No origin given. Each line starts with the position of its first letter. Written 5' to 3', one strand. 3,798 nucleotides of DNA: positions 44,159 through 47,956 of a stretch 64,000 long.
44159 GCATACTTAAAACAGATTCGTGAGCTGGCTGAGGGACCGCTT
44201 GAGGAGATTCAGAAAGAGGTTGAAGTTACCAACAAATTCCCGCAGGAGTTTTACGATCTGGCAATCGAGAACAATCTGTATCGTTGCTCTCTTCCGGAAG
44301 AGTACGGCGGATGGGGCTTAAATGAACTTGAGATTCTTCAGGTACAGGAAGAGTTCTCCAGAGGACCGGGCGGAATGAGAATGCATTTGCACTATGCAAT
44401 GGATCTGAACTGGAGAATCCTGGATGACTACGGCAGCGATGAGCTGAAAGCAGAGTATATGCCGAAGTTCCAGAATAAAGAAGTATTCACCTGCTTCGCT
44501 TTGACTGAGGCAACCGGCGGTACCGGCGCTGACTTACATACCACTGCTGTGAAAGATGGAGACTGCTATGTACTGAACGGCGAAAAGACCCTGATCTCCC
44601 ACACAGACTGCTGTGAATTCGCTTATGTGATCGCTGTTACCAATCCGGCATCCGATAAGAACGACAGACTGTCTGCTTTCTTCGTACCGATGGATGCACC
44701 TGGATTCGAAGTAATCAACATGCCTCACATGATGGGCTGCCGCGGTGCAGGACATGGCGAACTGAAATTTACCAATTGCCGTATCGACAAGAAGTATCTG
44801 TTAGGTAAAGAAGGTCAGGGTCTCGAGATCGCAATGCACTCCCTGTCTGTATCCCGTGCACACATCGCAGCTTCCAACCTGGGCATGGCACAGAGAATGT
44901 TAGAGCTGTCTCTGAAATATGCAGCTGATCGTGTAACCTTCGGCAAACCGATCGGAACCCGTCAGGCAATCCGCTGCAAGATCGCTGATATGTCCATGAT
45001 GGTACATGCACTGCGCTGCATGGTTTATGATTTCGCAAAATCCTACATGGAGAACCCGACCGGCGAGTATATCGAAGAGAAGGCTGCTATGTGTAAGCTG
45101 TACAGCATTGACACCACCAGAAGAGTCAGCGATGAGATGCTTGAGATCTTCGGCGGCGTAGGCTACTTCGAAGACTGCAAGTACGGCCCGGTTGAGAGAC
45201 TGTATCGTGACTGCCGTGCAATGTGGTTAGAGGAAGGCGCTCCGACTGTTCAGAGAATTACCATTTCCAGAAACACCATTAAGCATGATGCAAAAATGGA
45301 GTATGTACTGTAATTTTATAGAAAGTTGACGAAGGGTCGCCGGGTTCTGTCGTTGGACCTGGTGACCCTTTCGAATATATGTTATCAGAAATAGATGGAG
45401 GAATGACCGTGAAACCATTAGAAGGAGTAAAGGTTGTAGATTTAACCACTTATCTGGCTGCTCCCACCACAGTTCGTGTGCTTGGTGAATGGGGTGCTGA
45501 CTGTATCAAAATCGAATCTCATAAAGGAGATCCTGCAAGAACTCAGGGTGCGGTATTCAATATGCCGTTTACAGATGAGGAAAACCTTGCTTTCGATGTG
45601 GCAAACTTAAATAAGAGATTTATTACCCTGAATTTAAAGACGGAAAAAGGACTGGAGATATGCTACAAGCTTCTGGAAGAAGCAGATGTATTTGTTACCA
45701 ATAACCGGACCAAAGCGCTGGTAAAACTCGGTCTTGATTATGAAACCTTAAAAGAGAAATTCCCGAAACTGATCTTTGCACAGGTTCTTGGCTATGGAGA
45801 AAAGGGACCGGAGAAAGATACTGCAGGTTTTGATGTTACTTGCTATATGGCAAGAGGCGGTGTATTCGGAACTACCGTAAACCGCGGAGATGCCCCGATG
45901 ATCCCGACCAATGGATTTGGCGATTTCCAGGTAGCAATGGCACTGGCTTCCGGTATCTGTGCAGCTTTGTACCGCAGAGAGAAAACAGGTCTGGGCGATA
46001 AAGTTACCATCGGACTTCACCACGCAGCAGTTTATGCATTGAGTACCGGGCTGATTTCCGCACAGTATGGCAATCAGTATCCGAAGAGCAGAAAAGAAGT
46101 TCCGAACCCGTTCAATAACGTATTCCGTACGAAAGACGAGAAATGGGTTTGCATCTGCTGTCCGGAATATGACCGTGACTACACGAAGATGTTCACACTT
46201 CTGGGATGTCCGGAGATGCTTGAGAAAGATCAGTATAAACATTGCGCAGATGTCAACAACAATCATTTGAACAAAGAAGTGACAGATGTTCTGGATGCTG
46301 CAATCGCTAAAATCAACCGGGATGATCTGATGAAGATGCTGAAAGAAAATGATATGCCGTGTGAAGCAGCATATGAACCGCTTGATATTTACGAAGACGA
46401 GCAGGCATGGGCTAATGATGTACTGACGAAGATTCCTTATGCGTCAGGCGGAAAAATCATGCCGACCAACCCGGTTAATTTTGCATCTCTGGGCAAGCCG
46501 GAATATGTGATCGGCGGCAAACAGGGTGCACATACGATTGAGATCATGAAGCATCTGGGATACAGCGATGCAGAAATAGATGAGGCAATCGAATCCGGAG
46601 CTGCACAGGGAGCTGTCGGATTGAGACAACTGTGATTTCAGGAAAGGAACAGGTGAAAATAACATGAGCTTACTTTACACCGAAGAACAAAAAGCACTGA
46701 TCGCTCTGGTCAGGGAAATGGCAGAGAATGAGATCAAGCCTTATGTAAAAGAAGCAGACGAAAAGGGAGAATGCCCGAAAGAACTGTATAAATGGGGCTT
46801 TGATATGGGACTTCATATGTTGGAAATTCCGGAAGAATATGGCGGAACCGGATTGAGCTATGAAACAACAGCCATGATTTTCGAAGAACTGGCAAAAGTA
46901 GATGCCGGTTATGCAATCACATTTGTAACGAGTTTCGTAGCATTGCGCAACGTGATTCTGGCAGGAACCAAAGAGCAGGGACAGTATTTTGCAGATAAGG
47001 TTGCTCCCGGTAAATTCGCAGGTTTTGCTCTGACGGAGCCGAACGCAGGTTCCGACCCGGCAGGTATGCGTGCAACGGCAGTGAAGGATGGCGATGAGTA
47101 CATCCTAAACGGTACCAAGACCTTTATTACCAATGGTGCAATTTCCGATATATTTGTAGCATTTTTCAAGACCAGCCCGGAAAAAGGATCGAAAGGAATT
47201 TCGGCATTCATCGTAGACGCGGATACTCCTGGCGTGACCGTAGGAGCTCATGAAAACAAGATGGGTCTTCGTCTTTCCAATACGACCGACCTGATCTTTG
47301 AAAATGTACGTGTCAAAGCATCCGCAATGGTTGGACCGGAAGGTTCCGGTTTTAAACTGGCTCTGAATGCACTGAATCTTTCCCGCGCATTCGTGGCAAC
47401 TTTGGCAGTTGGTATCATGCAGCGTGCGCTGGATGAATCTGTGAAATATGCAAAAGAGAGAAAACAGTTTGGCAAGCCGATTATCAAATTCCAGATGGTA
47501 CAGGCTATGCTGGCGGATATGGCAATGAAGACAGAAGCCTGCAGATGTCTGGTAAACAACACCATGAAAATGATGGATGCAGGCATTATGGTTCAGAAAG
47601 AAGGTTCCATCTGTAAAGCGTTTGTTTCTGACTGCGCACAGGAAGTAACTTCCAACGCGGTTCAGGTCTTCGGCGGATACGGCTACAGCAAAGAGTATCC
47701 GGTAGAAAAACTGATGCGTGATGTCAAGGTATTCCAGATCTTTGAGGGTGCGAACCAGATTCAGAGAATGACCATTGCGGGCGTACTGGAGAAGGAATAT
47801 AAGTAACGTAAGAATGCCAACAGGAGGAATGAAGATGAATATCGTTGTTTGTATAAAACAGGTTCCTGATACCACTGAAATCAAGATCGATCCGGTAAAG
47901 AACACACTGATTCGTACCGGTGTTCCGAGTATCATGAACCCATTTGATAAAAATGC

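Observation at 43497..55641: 12-kb Car/Cai-like acyl-CoA reductase - Etf cluster with unassigned substrate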

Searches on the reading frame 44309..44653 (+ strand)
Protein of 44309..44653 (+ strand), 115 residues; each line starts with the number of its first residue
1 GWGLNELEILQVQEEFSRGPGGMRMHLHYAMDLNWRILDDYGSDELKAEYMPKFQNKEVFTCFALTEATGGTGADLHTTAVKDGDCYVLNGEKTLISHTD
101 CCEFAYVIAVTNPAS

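Call 93: search_solved_structures(query=window:44309-44653:+, max_evalue=0.001, show_alignments=5)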
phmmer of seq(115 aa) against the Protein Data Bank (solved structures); distinct sequences matched with E-value up to 0.001: 64 (the best 60 are shown).
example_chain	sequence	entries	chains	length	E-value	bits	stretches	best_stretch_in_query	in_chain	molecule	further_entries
2pg0_A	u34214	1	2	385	3.4e-12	49.7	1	31-113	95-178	Acyl-CoA dehydrogenase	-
7w0j_A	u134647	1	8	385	1.1e-10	44.8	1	41-113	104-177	Acyl-CoA dehydrogenase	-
8i4p_A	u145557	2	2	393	1.2e-10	44.7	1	41-113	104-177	Acyl-CoA dehydrogenase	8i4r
9w60_A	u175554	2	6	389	2.6e-10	43.6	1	24-112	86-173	Butyryl CoA dehydrogenase apo protein | Butyryl CoA Dehydrogenase with FAD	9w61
2eba_A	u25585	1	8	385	3e-10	43.4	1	15-107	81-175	Putative glutaryl-CoA dehydrogenase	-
3mpi_A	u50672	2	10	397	3.8e-10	43.1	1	7-112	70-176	Glutaryl-CoA dehydrogenase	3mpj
5ol2_C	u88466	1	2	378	5.6e-10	42.6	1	10-112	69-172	Acyl-CoA dehydrogenase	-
4iv6_A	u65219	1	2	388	1.5e-09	41.2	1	10-113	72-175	Acyl-CoA dehydrogenase FadE3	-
3swo_A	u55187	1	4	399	8.1e-09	38.8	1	15-112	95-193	Glutaryl-CoA dehydrogenase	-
3pfd_A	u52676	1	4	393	1.3e-08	38.2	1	41-113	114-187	Acyl-CoA dehydrogenase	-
1rx0_A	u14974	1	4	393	1.6e-08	37.8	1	3-104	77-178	Acyl-CoA dehydrogenase family member 8, mitochondrial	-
5jsc_A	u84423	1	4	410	1.6e-08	37.8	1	41-113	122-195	Putative acyl-CoA dehydrogenase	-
5idu_A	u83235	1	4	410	2.3e-08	37.3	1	41-113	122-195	Acyl-CoA dehydrogenase domain protein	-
1ukw_A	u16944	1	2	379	3e-08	37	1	1-113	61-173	acyl-CoA dehydrogenase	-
6cxt_B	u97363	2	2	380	3.1e-08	36.9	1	40-113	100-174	Butyryl-CoA dehydrogenase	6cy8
7p98_A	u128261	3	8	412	4.1e-07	33.3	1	41-113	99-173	Short-chain acyl-CoA dehydrogenase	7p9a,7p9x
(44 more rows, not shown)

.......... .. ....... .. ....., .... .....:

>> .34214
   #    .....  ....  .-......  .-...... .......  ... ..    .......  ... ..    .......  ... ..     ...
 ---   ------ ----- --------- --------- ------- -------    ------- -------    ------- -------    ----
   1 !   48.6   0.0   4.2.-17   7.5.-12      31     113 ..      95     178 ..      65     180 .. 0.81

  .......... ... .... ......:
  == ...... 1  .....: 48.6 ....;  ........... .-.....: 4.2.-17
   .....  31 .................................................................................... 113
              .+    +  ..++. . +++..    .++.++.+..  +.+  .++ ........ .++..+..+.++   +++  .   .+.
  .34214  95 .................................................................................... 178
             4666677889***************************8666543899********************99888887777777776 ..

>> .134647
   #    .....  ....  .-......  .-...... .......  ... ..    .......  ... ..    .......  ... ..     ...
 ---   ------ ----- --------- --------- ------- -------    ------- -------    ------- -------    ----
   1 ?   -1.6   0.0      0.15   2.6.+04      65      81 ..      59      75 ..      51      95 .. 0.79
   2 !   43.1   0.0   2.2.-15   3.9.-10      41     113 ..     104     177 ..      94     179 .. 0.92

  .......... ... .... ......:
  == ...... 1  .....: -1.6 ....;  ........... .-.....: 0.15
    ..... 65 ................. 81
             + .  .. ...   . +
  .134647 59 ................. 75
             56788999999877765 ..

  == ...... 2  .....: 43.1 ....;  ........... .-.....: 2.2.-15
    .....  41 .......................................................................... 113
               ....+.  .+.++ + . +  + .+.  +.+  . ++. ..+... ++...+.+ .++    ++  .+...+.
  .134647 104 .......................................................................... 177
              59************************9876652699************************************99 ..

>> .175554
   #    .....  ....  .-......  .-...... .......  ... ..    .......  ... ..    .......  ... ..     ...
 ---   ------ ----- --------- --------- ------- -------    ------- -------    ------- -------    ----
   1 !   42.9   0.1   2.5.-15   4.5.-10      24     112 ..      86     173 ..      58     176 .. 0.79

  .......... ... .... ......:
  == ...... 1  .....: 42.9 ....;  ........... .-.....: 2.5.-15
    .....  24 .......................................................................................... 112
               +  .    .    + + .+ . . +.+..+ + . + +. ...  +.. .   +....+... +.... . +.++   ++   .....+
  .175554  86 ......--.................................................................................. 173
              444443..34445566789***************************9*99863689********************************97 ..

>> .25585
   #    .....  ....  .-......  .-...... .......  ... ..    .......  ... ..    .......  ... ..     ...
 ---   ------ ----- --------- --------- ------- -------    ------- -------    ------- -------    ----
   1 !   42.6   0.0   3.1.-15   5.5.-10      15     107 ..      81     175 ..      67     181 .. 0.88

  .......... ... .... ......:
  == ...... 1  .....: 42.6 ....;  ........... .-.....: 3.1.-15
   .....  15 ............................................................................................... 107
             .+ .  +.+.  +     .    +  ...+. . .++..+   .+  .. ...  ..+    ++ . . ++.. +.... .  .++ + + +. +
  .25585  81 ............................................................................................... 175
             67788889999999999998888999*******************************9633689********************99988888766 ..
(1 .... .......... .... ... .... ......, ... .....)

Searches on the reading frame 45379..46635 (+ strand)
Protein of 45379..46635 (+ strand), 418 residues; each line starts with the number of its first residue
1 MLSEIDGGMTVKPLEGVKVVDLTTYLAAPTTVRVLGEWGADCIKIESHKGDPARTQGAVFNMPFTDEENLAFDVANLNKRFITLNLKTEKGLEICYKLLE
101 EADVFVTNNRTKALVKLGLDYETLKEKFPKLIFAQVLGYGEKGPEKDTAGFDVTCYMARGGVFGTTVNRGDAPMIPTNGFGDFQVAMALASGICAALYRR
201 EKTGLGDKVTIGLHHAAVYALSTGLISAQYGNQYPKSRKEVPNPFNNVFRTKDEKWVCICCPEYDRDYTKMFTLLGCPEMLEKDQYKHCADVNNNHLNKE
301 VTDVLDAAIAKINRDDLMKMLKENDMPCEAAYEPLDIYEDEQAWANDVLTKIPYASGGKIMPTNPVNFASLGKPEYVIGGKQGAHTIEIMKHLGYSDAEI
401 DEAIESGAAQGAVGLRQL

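Call 3: search_protein_families(library=pfam, proteins=[window:45379-46635:+])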
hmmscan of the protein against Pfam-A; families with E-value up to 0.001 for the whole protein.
window:45379-46635:+ (418 aa): 1 family
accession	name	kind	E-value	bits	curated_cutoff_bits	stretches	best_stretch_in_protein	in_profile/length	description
PF02515.22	CoA_transf_3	-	7.7e-86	288.9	23.3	1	14-369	1-349/366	CoA-transferase family III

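Call 4: search_protein_families(library=ncbifam, proteins=[window:45379-46635:+])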
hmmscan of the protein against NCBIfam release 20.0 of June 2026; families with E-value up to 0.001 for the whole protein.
window:45379-46635:+ (418 aa): 7 families
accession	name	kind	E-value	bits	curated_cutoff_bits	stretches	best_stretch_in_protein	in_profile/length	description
NF003809.0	PRK05398.1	subfamily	2.1e-52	178.1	442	2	11-218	2-205/416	formyl-CoA transferase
TIGR03253.1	oxalate_frc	equivalog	6e-51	173.4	504.2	2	12-218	2-204/416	formyl-CoA transferase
NF052585.1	SucGlutTfsCaiB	equivalog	2.2e-41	141.8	750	1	12-393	6-388/394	succinate--glutarate CoA-transferase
NF008511.0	PRK11430.1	equivalog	2.2e-40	139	522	1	12-377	8-362/381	CoA:oxalate CoA-transferase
NF041294.1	Scnl_mescCoAtase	equivalog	7e-37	127.5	700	1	14-352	4-340/381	succinyl-CoA:mesaconate CoA-transferase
NF002914.1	PRK03525.1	equivalog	1.8e-32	112.7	413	1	13-410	9-398/400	L-carnitine CoA-transferase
TIGR04253.1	mesacon_CoA_iso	equivalog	2.4e-10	40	725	1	14-403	3-394/403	2-methylfumaryl-CoA isomerase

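Call 9: search_solved_structures(query=window:45379-46635:+, max_evalue=1e-20)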
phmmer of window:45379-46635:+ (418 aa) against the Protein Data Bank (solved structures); distinct sequences matched with E-value up to 1e-20: 27.
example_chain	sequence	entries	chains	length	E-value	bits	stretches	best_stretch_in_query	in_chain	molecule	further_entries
4ed9_A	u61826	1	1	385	2.2e-38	135.6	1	7-346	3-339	CAIB/BAIF family protein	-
1pt5_A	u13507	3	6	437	1.2e-36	129.9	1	8-219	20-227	Hypothetical protein yfdW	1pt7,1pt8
1pqy_A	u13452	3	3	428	1.4e-36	129.6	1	12-219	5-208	Hypothetical protein yfdW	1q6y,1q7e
9br6_A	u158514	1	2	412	1.6e-36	129.5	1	10-408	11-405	Succinate--hydroxymethylglutarate CoA-transferase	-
9br7_A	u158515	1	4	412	1.7e-36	129.4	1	10-408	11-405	Succinate--hydroxymethylglutarate CoA-transferase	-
3ubm_A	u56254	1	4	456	5.8e-35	124.3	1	11-218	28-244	Formyl-CoA:oxalate CoA-transferase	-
4hl6_A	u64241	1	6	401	2.6e-32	115.6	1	11-379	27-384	Uncharacterized protein YfdE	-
2vjq_A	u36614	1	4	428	4.8e-31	111.4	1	11-219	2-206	FORMYL-COENZYME A TRANSFERASE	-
1p5h_A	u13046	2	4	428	4.9e-31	111.4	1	11-219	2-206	Formyl-coenzyme A transferase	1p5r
2vjp_A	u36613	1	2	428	6.6e-31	110.9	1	11-219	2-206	FORMYL-COENZYME A TRANSFERASE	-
2vjo_A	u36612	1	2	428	6.6e-31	110.9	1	11-219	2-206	FORMYL-COENZYME A TRANSFERASE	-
10uh_A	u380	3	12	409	7.3e-31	110.8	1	12-235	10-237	Formyl-coenzyme a transferase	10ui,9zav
2vjn_A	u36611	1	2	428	8.9e-31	110.5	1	11-219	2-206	FORMYL-COENZYME A TRANSFERASE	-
2vjk_A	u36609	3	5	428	9.2e-31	110.5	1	11-219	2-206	FORMYL-COENZYME A TRANSFERASE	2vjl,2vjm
1t4c_A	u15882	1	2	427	1.4e-30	109.9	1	12-219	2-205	Formyl-CoA:oxalate CoA-transferase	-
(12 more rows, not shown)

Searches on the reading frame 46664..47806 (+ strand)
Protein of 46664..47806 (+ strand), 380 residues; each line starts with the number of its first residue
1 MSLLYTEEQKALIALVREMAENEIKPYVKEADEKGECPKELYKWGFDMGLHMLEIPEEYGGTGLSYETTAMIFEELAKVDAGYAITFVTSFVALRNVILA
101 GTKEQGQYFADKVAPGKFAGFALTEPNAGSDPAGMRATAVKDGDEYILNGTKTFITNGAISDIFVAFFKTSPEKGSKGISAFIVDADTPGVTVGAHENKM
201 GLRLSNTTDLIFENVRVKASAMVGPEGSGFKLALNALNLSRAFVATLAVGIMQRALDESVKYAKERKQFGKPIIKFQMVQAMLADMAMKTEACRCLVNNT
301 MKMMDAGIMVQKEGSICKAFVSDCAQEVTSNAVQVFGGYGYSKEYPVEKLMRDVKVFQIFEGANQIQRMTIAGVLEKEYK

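Call 3: search_protein_families(library=pfam, proteins=[window:46664-47806:+])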
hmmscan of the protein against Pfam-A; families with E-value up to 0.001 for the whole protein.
window:46664-47806:+ (380 aa): 5 families
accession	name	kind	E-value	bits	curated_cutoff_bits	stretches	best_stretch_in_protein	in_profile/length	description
PF00441.29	Acyl-CoA_dh_1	-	1e-50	172.2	22.4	1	227-372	1-146/150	Acyl-CoA dehydrogenase, C-terminal domain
PF02770.24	Acyl-CoA_dh_M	-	3.7e-28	98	33.3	1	120-215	1-97/97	Acyl-CoA dehydrogenase, middle domain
PF02771.21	Acyl-CoA_dh_N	-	1.4e-26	93.5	22.9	1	6-116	1-112/113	Acyl-CoA dehydrogenase, N-terminal domain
PF08028.16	Acyl-CoA_dh_2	-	1.7e-20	74.1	22.7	1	244-364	3-133/134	Acyl-CoA dehydrogenase, C-terminal domain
PF22924.1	ACOX_C_alpha1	-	1.3e-07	32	27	1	239-366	6-159/169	Acyl-CoA oxidase, C-alpha1 domain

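Call 4: search_protein_families(library=ncbifam, proteins=[window:46664-47806:+])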
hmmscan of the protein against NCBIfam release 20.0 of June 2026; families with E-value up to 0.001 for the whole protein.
window:46664-47806:+ (380 aa): 22 families
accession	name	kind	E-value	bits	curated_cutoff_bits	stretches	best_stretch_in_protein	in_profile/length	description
NF042972.1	AcrlCoAredClosAcrC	equivalog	1.3e-113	379.5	640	1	1-373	1-374/378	acryloyl-CoA reductase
NF043006.1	CyhCrbnylCoADH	equivalog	3e-102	342.5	650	1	6-376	5-376/380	cyclohexane-1-carbonyl-CoA dehydrogenase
NF058590.1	AcCoDHFadEBacil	equivalog_domain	4.2e-88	296.4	600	1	5-377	21-412/586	acyl-CoA dehydrogenase FadE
NF042439.1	SulpropCoADesulf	equivalog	3.7e-81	272.8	600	1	16-374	4-369/379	3-sulfinopropanoyl-CoA desulfinase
NF008997.0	PRK12341.1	equivalog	2.8e-76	257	537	1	1-379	1-380/382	acyl-CoA dehydrogenase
NF045552.1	GlutCoADH_Des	equivalog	4.6e-75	253.2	470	1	3-372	3-376/387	glutaryl-CoA dehydrogenase Acd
NF045652.1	ProlPCPDhRedW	equivalog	9.6e-73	245.2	650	1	8-375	3-373/376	L-prolyl-[peptidyl-carrier protein] dehydrogenase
NF053553.1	prodigi_MBC_PigA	equivalog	1e-72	245.4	500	1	1-372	1-376/381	prodigiosin MBC biosynthesis dehydrogenase PigA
TIGR03207.1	cyc_hxne_CoA_dh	equivalog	2.4e-68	230.5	575.35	1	6-372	2-368/372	cyclohexanecarboxyl-CoA dehydrogenase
NF002885.1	PRK03354.1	equivalog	9e-63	212.6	540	1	1-380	1-378/378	crotonobetainyl-CoA dehydrogenase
NF052270.1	Staph_DH_FadE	equivalog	1.6e-51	175.3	600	1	6-373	22-391/400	acyl-CoA dehydrogenase FadE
NF007000.1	PRK09463.1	subfamily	2.2e-31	109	600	1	32-368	69-427/726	acyl-CoA dehydrogenase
TIGR03203.1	pimD_small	equivalog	9.6e-30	103.9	652.7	1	28-356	29-357/378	pimeloyl-CoA dehydrogenase small subunit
TIGR04022.1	sulfur_SfnB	equivalog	1e-27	97.1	430.9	1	9-333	7-329/391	SfnB family sulfur acquisition oxidoreductase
NF049984.1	Rv1679_FadE16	equivalog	3e-27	95.8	600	1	28-356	16-346/371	Rv1679 family acyl-CoA dehydrogenase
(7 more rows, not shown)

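Call 31: search_solved_structures(query=window:46664-47806:+, max_evalue=1e-60)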
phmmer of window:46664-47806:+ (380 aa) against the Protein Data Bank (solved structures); distinct sequences matched with E-value up to 1e-60: 44.
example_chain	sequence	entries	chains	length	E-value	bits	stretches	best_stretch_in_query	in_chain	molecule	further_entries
3pfd_A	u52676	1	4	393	2.2e-94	320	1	6-373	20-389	Acyl-CoA dehydrogenase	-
5lnx_A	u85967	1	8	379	2e-93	316.9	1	6-373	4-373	Acyl-CoA dehydrogenase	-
5ol2_C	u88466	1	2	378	7.3e-93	315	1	11-375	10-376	Acyl-CoA dehydrogenase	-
8i4p_A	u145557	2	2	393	9.9e-89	301.4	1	6-377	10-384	Acyl-CoA dehydrogenase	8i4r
7w0j_A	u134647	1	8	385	1.4e-88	301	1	6-375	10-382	Acyl-CoA dehydrogenase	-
6fah_C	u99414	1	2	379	1.4e-88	300.9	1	5-377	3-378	Caffeyl-CoA reductase-Etf complex subunit CarC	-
1ukw_A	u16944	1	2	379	3.1e-87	296.5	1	5-372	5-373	acyl-CoA dehydrogenase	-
1buc_A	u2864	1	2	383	4.3e-87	296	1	5-375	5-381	BUTYRYL-COA DEHYDROGENASE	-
4l1f_A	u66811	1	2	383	5.5e-87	295.7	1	5-375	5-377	Acyl-CoA dehydrogenase domain protein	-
7p98_A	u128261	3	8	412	6.3e-87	295.5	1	6-371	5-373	Short-chain acyl-CoA dehydrogenase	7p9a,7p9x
3mdd_A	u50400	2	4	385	2.4e-85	290.3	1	4-373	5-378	MEDIUM CHAIN ACYL-COA DEHYDROGENASE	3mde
1udy_A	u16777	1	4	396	2.7e-85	290.1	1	4-373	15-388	Acyl-CoA dehydrogenase, medium-chain specific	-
1ege_A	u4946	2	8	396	3.3e-85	289.8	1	2-373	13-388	MEDIUM CHAIN ACYL-COA DEHYDROGENASE | Acyl-CoA dehydrogenase, medium-chain specific, mitochondrial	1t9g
2a1t_A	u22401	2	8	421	4.1e-85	289.5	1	2-373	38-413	Acyl-CoA dehydrogenase, medium-chain specific, mitochondrial precursor | Medium-chain specific acyl-CoA dehydrogenase, mitochondrial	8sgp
4p13_A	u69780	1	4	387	1.1e-84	288.1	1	2-373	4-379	Medium-chain specific acyl-CoA dehydrogenase, mitochondrial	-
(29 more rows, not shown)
